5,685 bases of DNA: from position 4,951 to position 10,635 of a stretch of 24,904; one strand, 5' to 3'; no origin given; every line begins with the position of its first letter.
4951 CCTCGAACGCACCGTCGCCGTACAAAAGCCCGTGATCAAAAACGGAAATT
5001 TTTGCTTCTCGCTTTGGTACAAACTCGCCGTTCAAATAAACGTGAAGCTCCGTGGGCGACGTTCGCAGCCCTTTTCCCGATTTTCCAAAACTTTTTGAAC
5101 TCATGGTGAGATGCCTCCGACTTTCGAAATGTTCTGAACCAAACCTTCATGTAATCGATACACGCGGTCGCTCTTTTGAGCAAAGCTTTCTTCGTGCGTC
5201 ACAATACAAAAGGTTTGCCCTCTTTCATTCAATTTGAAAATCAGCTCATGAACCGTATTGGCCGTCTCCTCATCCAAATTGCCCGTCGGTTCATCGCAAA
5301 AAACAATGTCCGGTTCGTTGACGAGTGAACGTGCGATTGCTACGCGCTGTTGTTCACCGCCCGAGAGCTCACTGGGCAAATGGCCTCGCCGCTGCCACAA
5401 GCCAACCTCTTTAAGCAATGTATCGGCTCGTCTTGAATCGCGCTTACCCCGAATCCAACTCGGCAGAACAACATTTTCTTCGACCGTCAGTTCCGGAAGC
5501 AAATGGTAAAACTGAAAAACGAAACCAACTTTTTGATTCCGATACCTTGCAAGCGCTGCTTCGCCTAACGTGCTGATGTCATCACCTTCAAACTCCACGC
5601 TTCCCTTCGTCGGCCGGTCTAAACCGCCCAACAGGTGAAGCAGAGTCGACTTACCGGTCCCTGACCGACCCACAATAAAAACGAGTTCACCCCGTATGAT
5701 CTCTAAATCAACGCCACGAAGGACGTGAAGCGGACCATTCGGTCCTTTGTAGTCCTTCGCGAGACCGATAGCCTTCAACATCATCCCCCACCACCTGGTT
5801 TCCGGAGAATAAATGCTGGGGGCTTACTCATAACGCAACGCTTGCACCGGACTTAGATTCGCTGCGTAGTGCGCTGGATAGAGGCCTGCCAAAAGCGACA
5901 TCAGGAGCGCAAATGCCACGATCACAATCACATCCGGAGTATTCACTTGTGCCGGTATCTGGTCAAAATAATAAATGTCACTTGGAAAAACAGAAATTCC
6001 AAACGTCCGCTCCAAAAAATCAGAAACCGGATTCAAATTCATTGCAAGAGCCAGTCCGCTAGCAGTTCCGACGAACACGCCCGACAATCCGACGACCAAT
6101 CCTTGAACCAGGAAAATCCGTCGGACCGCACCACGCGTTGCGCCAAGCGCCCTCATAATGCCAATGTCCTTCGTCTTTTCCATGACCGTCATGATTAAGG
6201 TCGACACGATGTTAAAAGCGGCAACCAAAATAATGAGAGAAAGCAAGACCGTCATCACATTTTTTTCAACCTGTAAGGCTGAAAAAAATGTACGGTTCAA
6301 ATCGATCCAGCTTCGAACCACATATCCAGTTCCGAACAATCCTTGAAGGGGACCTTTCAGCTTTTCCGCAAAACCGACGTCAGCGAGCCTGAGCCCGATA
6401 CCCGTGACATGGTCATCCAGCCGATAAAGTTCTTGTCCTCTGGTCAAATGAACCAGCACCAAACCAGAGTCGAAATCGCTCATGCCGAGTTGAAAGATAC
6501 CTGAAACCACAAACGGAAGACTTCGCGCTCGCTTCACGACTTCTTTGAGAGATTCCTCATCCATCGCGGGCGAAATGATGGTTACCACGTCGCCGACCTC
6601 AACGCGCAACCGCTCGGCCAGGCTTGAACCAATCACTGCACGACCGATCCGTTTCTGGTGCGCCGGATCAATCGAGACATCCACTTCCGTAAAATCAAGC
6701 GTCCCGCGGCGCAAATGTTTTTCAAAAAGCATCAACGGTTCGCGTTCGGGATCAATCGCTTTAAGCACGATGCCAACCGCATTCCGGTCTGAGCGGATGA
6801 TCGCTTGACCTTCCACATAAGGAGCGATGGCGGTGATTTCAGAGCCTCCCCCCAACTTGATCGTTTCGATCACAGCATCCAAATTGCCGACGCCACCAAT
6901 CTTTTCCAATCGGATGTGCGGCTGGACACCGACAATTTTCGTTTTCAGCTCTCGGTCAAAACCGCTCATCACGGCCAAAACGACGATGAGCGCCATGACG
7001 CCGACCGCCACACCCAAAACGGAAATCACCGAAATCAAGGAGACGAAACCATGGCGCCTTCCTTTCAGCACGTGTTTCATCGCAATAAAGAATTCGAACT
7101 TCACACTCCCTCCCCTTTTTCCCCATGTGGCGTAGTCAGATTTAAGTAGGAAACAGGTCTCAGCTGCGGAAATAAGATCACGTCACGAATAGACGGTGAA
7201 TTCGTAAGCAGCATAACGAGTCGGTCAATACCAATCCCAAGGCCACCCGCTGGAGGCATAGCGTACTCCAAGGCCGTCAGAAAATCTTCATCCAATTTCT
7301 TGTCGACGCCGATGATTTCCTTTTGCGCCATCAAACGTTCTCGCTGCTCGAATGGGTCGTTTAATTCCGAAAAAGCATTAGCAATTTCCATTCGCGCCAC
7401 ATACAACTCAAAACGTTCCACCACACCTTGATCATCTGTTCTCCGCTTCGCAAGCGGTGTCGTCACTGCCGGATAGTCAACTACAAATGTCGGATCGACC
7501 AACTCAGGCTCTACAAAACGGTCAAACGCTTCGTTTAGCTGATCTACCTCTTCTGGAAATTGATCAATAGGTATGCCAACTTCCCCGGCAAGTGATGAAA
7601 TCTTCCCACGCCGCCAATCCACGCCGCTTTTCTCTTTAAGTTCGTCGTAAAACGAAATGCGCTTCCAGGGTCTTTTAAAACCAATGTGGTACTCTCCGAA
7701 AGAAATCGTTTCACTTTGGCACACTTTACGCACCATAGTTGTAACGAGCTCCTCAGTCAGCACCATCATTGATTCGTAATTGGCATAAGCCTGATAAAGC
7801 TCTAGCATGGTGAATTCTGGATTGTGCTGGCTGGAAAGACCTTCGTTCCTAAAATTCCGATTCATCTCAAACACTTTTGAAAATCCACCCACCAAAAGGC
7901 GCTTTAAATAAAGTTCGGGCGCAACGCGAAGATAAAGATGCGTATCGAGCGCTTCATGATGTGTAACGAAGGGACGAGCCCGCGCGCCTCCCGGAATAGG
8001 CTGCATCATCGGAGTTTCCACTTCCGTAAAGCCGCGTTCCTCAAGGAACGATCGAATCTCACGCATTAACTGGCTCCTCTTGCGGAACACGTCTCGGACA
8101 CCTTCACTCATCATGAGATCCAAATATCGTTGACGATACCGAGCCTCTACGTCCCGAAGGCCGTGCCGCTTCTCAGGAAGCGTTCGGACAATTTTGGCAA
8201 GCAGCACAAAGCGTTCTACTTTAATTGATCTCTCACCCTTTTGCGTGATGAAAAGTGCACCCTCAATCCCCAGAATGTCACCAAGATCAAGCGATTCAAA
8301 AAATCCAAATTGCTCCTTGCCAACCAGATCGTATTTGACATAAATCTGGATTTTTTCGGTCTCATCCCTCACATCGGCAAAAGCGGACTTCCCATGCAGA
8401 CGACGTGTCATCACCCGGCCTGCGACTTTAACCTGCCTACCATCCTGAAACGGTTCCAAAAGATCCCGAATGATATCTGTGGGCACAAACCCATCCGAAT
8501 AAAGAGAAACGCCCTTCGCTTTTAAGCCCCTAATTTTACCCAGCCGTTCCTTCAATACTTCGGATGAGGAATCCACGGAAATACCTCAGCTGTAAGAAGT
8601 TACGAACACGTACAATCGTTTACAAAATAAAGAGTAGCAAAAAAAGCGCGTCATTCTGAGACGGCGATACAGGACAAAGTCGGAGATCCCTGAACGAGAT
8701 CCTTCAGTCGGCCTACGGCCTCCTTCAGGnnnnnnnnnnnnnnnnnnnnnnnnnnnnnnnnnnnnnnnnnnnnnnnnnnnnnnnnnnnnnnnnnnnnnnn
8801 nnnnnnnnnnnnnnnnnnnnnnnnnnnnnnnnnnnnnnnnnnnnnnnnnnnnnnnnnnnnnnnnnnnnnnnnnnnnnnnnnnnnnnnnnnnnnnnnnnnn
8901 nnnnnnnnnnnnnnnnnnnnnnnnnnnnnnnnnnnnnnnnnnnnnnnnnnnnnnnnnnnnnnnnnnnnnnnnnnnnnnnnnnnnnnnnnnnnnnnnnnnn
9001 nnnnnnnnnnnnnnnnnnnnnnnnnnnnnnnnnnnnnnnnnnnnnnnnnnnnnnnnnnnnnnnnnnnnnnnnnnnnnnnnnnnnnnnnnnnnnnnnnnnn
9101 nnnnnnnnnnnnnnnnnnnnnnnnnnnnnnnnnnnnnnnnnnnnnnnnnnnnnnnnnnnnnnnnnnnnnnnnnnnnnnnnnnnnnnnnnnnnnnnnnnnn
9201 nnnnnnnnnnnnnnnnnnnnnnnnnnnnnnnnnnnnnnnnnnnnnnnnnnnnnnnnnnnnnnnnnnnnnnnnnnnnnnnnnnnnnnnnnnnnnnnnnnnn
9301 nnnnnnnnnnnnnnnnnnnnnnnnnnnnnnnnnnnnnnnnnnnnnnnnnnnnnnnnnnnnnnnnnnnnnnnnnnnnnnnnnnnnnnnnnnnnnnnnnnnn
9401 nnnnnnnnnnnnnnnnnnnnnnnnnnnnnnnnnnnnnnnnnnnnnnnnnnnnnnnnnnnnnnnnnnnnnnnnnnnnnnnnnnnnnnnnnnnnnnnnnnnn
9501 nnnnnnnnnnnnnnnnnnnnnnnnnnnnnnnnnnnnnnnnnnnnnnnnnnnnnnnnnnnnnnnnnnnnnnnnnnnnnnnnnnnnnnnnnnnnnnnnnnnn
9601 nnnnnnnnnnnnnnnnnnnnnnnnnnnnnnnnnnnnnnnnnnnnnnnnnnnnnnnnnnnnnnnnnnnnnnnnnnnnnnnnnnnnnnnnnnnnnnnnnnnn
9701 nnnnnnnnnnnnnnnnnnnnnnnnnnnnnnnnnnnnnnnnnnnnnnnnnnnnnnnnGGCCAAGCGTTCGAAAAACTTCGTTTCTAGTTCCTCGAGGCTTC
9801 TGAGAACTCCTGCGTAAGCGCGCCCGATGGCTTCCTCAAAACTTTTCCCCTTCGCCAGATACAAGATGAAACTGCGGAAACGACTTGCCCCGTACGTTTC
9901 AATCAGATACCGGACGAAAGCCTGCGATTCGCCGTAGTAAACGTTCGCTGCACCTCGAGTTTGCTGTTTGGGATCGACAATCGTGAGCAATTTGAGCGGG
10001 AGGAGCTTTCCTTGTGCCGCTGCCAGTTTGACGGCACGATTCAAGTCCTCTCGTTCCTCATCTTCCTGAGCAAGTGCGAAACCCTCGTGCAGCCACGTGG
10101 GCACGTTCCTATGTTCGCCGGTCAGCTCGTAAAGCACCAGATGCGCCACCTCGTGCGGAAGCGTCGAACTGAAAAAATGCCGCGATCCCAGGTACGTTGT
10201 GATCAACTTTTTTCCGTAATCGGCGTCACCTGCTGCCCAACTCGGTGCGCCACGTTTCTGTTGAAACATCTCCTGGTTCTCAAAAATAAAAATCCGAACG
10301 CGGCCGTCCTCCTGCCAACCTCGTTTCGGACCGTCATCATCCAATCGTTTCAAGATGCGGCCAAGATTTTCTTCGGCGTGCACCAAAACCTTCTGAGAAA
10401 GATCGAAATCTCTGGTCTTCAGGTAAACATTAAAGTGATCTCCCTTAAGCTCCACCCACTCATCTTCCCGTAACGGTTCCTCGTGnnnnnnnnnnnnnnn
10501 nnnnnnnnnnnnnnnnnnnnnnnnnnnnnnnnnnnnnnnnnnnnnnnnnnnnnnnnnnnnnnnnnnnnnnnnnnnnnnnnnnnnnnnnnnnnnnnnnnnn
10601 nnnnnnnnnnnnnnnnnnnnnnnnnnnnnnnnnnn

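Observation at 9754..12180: Lnt fused to a C-terminal HExxH metallopeptidase-like periplasmic domain, in a lipoprotein-pathway neighbourhood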

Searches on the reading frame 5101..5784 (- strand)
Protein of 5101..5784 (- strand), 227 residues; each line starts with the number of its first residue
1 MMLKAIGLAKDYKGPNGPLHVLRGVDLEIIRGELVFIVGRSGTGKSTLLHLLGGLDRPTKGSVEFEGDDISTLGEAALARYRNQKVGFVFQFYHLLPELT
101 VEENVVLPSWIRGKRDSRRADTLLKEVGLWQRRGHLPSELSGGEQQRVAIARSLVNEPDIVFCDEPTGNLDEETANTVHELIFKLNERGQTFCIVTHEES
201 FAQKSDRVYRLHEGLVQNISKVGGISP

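Call 5: search_protein_families(library=pfam, proteins=[window:5101-5784:-], max_evalue=0.001)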
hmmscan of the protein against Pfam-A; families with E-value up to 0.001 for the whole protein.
window:5101-5784:- (227 aa): 2 families
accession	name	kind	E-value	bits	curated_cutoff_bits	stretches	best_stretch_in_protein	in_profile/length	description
PF00005.33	ABC_tran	-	4.2e-36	125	25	1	22-167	1-136/137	ABC transporter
PF02463.25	SMC_N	-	1.5e-06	28.3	40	1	136-212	133-212/220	RecF/RecN/SMC N terminal domain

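Call 68: search_protein_families(library=ncbifam, proteins=[window:5101-5784:-], max_evalue=0.001)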
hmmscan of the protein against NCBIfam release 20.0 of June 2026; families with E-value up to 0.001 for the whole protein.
window:5101-5784:- (227 aa): 190 families (the best 25 are shown)
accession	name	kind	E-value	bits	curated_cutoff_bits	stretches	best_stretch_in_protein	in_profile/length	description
TIGR02211.1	LolD_lipo_ex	equivalog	1.9e-77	259.7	307.75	1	2-217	1-220/221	lipoprotein-releasing ABC transporter ATP-binding protein LolD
NF008639.0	PRK11629.1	equivalog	3e-67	226.4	360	1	2-223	6-232/234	lipoprotein-releasing ABC transporter ATP-binding protein LolD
NF007879.0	PRK10584.1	equivalog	1.1e-59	202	336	1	17-218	21-226/228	putative ABC transporter ATP-binding protein YbbA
TIGR02673.1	FtsE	equivalog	1.9e-58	197.7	264.85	1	17-214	13-213/214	cell division ATP-binding protein FtsE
NF007826.0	PRK10535.1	equivalog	7e-58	196.4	966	1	3-216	5-221/648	macrolide ABC transporter ATP-binding protein/permease MacB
TIGR03608.1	L_ocin_972_ABC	subfamily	3.7e-51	173.5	254.85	1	20-210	12-205/206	putative bacteriocin export ABC transporter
NF038007.1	ABC_ATP_DarD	equivalog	2.4e-48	164.5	375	1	19-214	18-216/218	darobactin export ABC transporter ATP-binding protein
TIGR02982.1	heterocyst_DevA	subfamily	2.5e-47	161.3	295.8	1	20-216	19-219/220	ABC exporter ATP-binding subunit, DevA family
NF007027.0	PRK09493.1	equivalog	2.6e-45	154.7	379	1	17-207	12-205/240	glutamine ABC transporter ATP-binding protein GlnQ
TIGR02315.1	ABC_phnC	equivalog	2.7e-43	148.2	266.1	1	3-215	2-223/243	phosphonate ABC transporter ATP-binding protein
NF008428.0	PRK11264.1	equivalog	4.5e-42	144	406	1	7-216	8-222/250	L-cystine ABC transporter ATP-binding protein TcyN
TIGR03265.1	PhnT2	equivalog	3.2e-40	138.4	457.7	1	19-219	17-216/353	putative 2-aminoethylphosphonate ABC transporter ATP-binding protein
TIGR01186.1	proV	subfamily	2.2e-39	135.6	326.6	1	22-218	9-210/363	betaine/proline/choline family ABC transporter ATP-binding protein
TIGR00968.1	3a0106s01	subfamily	4.4e-39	134.4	342.75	1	17-220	11-213/237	sulfate ABC transporter ATP-binding protein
TIGR02314.1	ABC_MetN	equivalog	5e-39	134.3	499.7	1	10-202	9-204/343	methionine ABC transporter ATP-binding protein MetN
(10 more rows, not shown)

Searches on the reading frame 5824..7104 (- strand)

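Call 5: search_protein_families(library=pfam, proteins=[window:5824-7104:-], max_evalue=0.001)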
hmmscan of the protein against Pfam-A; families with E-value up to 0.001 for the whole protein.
window:5824-7104:- (426 aa): 2 families
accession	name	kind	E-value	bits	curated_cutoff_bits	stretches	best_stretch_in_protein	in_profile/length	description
PF02687.27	FtsX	-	1.6e-17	64.1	25.5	1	286-419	2-120/120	FtsX-like permease C-terminal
PF12704.14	MacB_PCD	-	5.1e-15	56.7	27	1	25-242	1-193/207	MacB-like periplasmic core domain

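Call 68: search_protein_families(library=ncbifam, proteins=[window:5824-7104:-], max_evalue=0.001)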
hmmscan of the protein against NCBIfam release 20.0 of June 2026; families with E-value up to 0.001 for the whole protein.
window:5824-7104:- (426 aa): 8 families
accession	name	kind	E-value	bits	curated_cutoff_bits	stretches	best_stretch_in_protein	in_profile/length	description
TIGR02212.1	lolCE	equivalog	7.7e-111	370.9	362.45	1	3-426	2-411/411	lipoprotein-releasing ABC transporter permease subunit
NF008357.0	PRK11146.1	exception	3.8e-81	273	439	1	3-423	5-411/414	lipoprotein-releasing ABC transporter permease subunit LolE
TIGR02213.1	lolE_release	exception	2.3e-75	254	540.35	1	4-423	3-408/411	lipoprotein-releasing ABC transporter permease subunit LolE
NF008076.0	PRK10814.1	exception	4.1e-55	187.4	473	1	5-426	7-399/399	lipoprotein-releasing ABC transporter permease subunit LolC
NF038347.1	FtsX_Gpos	exception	4.6e-12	45.9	225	1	272-347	159-234/296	permease-like cell division protein FtsX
TIGR03434.1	ADOP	subfamily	1.4e-09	36.7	622.3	1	283-426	680-803/803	ADOP family duplicated permease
NF038346.1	FtsX_actino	exception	1.9e-09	37.4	250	1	271-368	170-265/308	permease-like cell division protein FtsX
TIGR00439.2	FtsX_Gneg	equivalog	1.2e-08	34.5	255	1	273-355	159-241/292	permease-like cell division protein FtsX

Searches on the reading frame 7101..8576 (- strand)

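Call 5: search_protein_families(library=pfam, proteins=[window:7101-8576:-], max_evalue=0.001)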
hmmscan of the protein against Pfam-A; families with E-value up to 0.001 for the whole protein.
window:7101-8576:- (491 aa): 3 families
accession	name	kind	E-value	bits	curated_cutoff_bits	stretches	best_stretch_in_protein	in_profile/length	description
PF00152.25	tRNA-synt_2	-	1.4e-91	307.2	25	1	143-472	2-307/308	tRNA synthetases class II (D, K and N)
PF01336.31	tRNA_anti-codon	-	2.2e-15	56.8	27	1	49-125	1-74/75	OB-fold nucleic acid binding domain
PF01409.25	tRNA-synt_2d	-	0.00012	22.1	19.8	0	441-466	210-235/246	tRNA synthetases class II core domain (F)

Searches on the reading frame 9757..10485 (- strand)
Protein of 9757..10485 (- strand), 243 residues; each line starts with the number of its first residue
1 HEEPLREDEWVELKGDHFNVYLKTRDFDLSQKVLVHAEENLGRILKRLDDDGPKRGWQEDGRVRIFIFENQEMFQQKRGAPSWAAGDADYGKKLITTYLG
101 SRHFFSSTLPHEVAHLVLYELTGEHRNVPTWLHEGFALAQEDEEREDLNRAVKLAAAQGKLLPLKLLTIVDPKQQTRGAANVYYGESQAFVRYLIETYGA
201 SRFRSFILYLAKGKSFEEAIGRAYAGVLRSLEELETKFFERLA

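Call 29: search_protein_representatives(protein=window:9757-10485:-)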
Query: 243 residues. Proteins with E-value up to 0.001 (for the whole library): 3844; up to 1e-10: 468; up to 1e-30: 24. The best 150 are listed.
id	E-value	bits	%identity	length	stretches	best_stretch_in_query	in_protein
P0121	2.0e-129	446.7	81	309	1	2-242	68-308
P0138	1.2e-68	247.7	49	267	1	7-240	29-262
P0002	1.9e-68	247.0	51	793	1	7-241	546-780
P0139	2.2e-42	161.8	48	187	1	5-153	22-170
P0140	1.9e-37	145.6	38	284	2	6-171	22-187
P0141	6.6e-37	143.8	36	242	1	9-243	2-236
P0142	1.4e-36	142.7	56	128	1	118-240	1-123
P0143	4.7e-35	137.8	34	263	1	7-237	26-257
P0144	1.5e-34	136.1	37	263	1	12-240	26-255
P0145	4.1e-34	134.7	36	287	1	6-237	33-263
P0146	1.9e-33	132.5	34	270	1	8-243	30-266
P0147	2.0e-33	132.4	35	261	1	9-240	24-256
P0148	4.9e-33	131.2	34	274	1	8-240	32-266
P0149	5.0e-33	131.1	33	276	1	7-242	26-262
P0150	7.4e-33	130.6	35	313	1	7-240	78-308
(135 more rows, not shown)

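Call 32: find_encoding_contigs(protein=P0138, flank=6000, max_places=2)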
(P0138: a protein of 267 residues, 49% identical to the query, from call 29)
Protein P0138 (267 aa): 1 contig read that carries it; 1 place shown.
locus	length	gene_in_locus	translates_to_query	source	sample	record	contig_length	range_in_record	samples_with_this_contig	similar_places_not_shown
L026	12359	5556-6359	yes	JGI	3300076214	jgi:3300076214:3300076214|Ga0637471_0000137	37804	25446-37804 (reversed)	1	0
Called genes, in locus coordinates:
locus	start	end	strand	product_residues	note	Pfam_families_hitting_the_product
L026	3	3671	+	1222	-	?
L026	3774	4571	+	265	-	-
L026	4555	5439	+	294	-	PF08843:AbiEii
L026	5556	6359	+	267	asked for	PF13485:Peptidase_MA_2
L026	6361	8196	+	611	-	PF13231:PMT_2, PF13414:TPR_11, PF13424:TPR_12, PF13432:TPR_16, PF00515:TPR_1, PF07719:TPR_2, PF13181:TPR_8, PF13414:TPR_11, +31 more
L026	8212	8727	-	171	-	PF17263:DUF5329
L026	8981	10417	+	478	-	PF01336:tRNA_anti-codon, PF00152:tRNA-synt_2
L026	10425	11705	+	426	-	PF12704:MacB_PCD, PF02687:FtsX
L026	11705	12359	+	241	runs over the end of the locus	PF00005:ABC_tran, PF02463:SMC_N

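Call 33: find_encoding_contigs(protein=P0124, flank=3000, max_places=2)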
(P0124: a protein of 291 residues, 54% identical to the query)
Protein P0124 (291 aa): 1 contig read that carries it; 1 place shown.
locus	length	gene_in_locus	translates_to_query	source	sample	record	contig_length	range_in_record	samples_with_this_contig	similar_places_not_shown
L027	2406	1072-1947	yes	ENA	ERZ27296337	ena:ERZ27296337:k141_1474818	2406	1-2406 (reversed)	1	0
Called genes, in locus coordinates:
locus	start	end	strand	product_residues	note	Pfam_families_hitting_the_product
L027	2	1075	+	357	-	?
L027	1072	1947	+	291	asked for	PF13485:Peptidase_MA_2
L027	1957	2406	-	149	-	?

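Call 46: predict_structure(alignment_id=A3)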
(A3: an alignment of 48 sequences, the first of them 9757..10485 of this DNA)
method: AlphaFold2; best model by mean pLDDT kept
length: 243 residues; sequences in the alignment: 48
mean_pLDDT: 94.8   pTM: 0.92
mean pLDDT of the five models: 94.8, 94.4, 93.9, 93.9, 93.3
residues with pLDDT >= 90: 227; 70-90: 13; 50-70: 2; < 50: 1
segments of 3 or more residues with pLDDT < 50: none
pLDDT, mean of each block of 10 residues (from residue 1): 74 97 93 98 97 94 97 95 94 96 96 97 93 97 93 95 94 93 97 98 98 97 98 97 92
secondary structure, 60 per line:
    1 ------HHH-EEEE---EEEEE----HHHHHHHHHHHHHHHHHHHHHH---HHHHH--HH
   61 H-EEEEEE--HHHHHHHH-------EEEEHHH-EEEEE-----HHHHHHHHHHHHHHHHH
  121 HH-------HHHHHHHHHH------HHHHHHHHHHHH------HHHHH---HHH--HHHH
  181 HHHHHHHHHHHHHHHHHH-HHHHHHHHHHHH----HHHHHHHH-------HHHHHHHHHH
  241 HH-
elements in order: E11-14 E18-22 H27-48 H52-56 E63-68 H71-78 E86-89 E94-98 H104-122 H130-139 H146-157 H164-168 H177-198 H200-211 H216-223 H231-242
